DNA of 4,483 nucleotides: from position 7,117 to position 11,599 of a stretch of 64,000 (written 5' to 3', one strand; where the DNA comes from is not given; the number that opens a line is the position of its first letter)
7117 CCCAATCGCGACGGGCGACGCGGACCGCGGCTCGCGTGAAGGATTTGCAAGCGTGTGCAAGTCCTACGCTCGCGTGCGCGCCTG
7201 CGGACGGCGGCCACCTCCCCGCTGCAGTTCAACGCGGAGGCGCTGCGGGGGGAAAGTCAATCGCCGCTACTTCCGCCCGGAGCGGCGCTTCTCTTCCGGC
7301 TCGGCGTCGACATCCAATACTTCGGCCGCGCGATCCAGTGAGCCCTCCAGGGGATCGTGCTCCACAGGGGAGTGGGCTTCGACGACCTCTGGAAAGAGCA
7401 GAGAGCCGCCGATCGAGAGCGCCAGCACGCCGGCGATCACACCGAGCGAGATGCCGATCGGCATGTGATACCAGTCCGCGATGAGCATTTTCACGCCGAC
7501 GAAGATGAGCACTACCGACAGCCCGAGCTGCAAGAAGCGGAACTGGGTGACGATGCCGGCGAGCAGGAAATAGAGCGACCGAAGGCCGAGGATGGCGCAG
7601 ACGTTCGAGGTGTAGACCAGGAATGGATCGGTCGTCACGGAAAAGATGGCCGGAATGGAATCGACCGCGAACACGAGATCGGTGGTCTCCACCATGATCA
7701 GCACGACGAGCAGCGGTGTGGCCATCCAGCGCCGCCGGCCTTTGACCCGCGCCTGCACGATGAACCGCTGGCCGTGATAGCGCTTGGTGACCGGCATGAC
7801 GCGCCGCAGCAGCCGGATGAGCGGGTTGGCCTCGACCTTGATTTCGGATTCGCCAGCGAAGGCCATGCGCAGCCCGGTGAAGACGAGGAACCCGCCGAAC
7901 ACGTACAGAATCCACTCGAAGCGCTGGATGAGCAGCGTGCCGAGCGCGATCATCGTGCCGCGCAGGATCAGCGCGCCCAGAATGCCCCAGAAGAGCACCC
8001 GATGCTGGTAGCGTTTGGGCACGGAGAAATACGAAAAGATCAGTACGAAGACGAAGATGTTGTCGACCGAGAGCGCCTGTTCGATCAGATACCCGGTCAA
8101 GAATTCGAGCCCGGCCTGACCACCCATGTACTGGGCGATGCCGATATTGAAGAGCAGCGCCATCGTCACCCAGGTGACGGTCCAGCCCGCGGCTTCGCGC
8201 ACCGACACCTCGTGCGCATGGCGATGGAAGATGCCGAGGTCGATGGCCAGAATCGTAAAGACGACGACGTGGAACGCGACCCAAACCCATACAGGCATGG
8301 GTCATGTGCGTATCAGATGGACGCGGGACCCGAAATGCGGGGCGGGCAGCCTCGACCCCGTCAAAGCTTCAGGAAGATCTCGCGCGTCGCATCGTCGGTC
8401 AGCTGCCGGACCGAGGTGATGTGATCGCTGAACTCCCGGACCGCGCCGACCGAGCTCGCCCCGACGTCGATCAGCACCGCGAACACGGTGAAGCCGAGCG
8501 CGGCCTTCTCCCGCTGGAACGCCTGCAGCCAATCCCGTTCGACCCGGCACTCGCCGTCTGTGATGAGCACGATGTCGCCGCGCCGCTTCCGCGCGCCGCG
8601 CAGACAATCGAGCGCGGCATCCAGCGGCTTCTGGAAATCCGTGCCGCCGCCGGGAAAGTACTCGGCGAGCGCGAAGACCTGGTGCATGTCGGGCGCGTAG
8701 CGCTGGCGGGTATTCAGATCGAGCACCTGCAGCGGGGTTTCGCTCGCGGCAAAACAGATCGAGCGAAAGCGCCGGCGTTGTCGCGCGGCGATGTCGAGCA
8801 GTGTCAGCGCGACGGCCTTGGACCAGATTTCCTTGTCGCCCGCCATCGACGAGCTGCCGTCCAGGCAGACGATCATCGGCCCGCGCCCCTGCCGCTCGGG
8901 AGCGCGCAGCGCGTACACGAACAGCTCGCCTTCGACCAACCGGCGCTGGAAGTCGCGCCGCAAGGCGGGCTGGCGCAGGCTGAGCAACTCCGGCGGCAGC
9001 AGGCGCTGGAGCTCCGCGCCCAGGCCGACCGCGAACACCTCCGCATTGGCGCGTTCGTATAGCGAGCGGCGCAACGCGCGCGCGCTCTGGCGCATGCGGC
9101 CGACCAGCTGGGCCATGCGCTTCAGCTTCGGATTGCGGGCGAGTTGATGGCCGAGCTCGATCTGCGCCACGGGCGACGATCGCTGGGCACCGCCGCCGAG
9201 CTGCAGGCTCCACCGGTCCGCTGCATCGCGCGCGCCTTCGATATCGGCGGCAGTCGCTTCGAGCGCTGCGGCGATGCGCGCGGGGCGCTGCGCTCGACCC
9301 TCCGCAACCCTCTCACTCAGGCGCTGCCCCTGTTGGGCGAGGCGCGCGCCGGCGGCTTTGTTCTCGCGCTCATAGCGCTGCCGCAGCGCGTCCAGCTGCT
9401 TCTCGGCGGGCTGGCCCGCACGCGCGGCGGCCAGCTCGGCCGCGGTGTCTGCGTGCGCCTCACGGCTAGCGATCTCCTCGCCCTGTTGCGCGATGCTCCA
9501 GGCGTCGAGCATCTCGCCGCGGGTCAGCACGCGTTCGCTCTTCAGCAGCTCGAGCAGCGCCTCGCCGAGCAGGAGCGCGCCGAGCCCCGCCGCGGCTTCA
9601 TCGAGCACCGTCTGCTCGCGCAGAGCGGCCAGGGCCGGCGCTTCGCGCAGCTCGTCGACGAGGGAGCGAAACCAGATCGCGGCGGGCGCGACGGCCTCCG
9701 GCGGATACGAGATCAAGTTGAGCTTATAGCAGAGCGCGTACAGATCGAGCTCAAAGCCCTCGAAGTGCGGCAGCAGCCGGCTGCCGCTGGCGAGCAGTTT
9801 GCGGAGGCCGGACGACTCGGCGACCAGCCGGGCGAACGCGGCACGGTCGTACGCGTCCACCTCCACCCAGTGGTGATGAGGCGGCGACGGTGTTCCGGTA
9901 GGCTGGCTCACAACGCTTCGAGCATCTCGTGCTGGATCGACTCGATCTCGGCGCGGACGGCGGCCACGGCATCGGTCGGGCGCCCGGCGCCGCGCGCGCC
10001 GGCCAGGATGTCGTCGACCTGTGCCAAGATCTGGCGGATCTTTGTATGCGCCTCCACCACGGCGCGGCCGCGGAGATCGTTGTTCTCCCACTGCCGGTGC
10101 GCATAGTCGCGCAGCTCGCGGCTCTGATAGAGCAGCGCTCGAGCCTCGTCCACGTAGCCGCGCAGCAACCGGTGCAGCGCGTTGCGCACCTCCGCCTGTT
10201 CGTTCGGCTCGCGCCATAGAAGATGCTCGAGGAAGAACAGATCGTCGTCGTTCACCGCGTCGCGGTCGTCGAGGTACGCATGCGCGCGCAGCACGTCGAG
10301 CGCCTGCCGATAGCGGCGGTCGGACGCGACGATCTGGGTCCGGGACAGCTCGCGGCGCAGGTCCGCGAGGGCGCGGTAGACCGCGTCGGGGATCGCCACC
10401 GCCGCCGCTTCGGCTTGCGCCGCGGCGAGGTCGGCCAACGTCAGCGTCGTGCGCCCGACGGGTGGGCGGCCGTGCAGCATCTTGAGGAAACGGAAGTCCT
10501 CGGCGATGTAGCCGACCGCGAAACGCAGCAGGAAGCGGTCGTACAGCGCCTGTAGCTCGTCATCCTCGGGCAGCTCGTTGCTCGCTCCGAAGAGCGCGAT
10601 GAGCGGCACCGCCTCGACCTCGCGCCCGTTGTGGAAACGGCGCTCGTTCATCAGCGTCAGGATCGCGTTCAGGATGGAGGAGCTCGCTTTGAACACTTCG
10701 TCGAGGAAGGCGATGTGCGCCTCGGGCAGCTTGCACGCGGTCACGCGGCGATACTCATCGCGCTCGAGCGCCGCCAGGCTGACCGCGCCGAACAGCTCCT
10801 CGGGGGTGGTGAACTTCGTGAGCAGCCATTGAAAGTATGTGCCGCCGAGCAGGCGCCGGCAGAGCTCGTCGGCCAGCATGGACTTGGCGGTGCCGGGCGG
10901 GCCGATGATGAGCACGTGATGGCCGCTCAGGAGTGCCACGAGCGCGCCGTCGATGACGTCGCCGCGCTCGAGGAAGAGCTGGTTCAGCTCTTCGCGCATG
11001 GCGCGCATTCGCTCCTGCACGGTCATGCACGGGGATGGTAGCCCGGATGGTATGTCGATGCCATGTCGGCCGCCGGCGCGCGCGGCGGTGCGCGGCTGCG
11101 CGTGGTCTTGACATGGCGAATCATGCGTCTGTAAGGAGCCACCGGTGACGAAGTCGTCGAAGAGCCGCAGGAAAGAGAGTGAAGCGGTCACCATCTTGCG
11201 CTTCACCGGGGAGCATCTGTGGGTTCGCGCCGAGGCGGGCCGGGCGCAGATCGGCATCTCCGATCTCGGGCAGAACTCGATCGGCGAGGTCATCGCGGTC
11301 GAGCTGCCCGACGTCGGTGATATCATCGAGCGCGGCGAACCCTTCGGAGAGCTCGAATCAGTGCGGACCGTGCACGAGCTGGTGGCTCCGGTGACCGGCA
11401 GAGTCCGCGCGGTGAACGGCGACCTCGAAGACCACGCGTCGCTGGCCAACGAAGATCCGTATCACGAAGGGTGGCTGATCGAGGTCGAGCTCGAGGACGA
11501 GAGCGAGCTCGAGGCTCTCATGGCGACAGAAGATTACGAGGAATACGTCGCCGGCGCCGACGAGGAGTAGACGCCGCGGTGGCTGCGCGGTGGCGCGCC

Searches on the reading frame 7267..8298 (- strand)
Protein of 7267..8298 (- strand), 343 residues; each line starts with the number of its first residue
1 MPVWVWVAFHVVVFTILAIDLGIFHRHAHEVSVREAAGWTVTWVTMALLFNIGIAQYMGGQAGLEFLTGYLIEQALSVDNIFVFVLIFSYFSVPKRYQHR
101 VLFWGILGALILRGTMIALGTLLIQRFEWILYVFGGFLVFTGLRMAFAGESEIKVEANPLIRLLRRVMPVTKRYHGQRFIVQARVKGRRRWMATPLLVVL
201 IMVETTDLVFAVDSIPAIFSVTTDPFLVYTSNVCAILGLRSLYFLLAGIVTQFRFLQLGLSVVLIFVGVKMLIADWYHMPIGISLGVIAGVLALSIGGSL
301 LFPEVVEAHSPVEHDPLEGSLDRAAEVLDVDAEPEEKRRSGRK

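Call 47: search_protein_families(library=pfam, proteins=[window:7267-8298:-], max_evalue=0.00001)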
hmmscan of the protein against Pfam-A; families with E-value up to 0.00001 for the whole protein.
window:7267-8298:- (343 aa): 1 family
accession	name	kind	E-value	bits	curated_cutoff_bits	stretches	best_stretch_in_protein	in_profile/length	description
PF03741.22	TerC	-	5.4e-51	173.3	27.8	1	67-274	1-177/178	Integral membrane protein TerC family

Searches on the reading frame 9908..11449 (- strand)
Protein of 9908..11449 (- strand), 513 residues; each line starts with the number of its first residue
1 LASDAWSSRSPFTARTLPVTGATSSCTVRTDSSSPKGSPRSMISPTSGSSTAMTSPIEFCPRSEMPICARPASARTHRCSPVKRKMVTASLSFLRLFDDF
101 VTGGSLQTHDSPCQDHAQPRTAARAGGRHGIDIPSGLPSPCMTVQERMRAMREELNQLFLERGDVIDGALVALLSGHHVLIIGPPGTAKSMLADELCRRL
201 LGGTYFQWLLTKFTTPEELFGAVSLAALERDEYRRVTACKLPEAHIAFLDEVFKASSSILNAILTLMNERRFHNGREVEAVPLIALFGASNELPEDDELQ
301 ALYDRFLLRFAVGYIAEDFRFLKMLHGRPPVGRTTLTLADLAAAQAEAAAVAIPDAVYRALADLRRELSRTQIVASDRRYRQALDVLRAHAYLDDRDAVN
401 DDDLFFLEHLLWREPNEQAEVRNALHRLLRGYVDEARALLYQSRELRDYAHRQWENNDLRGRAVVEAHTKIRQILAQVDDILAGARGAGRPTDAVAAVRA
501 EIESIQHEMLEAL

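Call 47: search_protein_families(library=pfam, proteins=[window:9908-11449:-], max_evalue=0.00001)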
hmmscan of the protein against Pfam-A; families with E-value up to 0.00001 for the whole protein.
window:9908-11449:- (513 aa): 5 families
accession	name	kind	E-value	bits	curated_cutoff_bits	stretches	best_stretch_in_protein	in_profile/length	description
PF20030.5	bpMoxR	-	3.1e-57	193.4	27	1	147-318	2-172/205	MoxR domain in the MoxR-vWA-beta-propeller ternary systems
PF07728.20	AAA_5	-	9.8e-29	100.6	22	1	178-306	1-139/139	AAA domain (dynein-related subfamily)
PF17868.7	AAA_lid_8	-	2.4e-20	72.5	22.8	1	357-424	2-71/72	AAA lid domain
PF13191.12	AAA_16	-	2.6e-07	31.7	32.6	0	176-253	24-103/167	AAA ATPase domain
PF00004.35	AAA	-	4.7e-07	30.7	21.2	0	179-311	1-128/131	ATPase family associated with various cellular activities (AAA)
